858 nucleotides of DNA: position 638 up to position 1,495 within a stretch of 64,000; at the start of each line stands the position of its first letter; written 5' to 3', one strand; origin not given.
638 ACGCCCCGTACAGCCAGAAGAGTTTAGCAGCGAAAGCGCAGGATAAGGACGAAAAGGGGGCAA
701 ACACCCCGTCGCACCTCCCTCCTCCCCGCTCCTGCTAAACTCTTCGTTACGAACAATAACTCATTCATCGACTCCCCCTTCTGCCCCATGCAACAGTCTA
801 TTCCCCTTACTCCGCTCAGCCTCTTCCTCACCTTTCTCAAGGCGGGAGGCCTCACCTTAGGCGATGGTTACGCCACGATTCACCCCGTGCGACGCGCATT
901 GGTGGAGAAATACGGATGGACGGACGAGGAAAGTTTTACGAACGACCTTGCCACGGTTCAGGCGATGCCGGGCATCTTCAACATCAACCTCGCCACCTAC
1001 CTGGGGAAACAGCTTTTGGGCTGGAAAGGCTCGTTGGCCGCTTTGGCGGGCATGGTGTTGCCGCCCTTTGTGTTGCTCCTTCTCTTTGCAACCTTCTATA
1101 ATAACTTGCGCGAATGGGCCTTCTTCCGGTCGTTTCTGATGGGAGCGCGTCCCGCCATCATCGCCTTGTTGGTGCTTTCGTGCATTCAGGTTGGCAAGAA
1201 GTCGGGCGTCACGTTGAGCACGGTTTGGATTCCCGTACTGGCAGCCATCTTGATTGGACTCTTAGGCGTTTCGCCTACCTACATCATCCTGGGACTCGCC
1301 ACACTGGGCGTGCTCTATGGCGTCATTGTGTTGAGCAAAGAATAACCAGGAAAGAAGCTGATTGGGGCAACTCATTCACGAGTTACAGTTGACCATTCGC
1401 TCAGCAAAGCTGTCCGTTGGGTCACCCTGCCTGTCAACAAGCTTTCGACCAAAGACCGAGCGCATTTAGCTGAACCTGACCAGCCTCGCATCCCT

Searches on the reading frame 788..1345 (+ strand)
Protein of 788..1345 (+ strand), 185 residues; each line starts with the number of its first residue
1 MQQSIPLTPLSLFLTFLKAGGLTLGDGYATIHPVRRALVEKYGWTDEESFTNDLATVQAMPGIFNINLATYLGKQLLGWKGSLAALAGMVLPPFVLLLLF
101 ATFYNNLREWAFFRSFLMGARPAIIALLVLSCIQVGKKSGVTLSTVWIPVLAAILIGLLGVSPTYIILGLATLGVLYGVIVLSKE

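Call 41: find_encoding_contigs(protein=window:788-1345:+, flank=10000, max_places=8)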
Protein window:788-1345:+ (185 aa): 23 contigs read that carry it; 8 places shown.
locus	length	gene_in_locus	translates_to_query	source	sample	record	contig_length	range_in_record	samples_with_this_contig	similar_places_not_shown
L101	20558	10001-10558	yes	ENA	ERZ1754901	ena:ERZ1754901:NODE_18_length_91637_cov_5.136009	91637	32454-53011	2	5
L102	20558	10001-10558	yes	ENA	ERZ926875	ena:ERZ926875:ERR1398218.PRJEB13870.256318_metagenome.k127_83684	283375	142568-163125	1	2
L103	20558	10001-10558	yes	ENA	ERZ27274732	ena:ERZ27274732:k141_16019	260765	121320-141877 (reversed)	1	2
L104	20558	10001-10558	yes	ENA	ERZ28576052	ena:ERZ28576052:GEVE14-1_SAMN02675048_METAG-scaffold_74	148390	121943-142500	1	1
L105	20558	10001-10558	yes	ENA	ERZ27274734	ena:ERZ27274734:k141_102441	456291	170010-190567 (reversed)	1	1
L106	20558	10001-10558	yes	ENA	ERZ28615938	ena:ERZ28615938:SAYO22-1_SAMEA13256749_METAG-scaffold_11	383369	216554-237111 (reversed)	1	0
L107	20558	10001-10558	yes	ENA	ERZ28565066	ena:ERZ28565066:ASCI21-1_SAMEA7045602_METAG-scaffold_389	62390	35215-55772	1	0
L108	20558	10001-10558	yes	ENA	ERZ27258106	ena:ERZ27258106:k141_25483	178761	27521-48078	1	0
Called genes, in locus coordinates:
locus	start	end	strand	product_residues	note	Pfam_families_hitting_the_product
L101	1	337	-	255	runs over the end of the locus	PF19775:DUF6261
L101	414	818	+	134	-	-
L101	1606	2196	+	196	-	PF07638:Sigma70_ECF (weak), PF04542:Sigma70_r2, PF08281:Sigma70_r4_2, PF04545:Sigma70_r4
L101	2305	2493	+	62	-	-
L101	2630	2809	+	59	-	-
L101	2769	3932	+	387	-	PF22660:RS_preATP-grasp-like, PF01071:GARS_A (weak), PF02222:ATP-grasp, PF02786:CPSase_L_D2, PF07478:Dala_Dala_lig_C, PF21244:PurT_C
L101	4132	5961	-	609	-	PF05448:AXE1 (weak), PF02129:Peptidase_S15 (weak), PF20434:BD-FAE, PF00326:Peptidase_S9, PF01738:DLH (weak), PF12146:Hydrolase_4 (faint), PF12697:Abhydrolase_6 (weak), PF07859:Abhydrolase_3 (faint)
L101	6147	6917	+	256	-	PF00834:Ribul_P_3_epim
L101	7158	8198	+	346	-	PF01368:DHH, PF02272:DHHA1 (weak)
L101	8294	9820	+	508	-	PF14134:DUF4301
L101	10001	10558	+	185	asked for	PF02417:Chromate_transp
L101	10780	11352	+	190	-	PF02417:Chromate_transp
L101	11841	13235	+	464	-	PF01266:DAO (faint), PF07992:Pyr_redox_2, PF13450:NAD_binding_8 (faint), PF00070:Pyr_redox, PF22366:NDH2_C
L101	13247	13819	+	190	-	PF04074:DUF386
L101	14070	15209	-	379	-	PF00149:Metallophos, PF12850:Metallophos_2 (weak)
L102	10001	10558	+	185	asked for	PF02417:Chromate_transp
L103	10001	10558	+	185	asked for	PF02417:Chromate_transp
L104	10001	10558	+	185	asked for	PF02417:Chromate_transp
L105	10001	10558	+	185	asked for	PF02417:Chromate_transp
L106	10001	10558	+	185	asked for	PF02417:Chromate_transp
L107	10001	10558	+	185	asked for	PF02417:Chromate_transp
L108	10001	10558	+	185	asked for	PF02417:Chromate_transp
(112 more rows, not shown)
